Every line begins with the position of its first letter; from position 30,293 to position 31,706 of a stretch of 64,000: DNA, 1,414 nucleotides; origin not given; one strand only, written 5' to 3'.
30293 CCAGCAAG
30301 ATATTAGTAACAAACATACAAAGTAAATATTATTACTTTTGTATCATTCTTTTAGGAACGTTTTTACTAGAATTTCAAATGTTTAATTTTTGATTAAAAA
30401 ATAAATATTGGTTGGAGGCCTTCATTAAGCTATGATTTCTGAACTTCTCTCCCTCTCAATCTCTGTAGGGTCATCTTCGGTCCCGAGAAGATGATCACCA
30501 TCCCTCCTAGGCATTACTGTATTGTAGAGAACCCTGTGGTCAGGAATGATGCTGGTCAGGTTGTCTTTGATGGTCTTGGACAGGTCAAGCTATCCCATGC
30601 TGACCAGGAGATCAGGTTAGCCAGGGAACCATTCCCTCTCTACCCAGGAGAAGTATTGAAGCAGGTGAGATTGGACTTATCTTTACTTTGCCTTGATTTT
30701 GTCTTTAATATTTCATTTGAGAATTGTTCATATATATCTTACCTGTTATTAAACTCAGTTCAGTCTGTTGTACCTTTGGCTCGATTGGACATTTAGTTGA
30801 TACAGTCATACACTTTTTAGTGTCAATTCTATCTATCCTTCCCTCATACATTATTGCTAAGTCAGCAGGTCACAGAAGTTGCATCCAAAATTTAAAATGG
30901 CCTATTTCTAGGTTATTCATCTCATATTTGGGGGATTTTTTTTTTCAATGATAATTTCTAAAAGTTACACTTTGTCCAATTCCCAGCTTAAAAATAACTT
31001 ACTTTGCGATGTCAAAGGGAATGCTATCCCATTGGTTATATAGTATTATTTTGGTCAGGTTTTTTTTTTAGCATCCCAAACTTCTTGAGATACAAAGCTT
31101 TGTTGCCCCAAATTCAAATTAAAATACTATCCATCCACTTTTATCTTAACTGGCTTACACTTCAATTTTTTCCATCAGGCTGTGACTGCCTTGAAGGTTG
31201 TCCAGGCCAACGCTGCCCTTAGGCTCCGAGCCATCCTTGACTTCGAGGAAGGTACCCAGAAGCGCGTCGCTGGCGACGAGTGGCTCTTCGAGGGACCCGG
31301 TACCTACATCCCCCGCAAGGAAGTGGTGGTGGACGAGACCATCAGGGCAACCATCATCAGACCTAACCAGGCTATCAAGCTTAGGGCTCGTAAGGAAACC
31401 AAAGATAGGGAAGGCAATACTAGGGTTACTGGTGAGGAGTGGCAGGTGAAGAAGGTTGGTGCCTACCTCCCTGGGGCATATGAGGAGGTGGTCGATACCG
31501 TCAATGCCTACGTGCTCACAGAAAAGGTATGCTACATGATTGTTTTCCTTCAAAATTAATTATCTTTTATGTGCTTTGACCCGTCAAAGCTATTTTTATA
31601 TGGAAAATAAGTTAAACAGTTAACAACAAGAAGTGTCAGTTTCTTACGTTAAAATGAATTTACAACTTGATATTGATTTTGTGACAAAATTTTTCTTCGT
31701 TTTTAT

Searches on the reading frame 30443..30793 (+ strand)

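Call 62: search_protein_families(library=pfam, proteins=[window:30443-30793:+], max_evalue=0.01)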
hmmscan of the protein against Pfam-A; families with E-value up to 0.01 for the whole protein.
window:30443-30793:+ (117 aa): 1 family
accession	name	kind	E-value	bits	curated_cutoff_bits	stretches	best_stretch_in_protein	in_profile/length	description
PF17794.6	Vault_2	-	1.3e-25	90.1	23.6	1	17-73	1-57/60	Major Vault Protein repeat domain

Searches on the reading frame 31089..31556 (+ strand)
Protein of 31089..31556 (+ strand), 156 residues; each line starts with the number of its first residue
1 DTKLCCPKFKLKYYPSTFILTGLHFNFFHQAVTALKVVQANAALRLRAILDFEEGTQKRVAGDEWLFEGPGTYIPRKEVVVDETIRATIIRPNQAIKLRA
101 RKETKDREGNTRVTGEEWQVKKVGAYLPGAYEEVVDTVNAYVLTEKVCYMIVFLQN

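Call 62: search_protein_families(library=pfam, proteins=[window:31089-31556:+], max_evalue=0.01)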
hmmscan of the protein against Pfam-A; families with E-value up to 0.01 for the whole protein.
window:31089-31556:+ (156 aa): 1 family
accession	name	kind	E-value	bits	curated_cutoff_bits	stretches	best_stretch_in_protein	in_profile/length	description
PF01505.23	Vault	-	2.2e-34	117.6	27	2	36-76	1-42/42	Major Vault Protein repeat domain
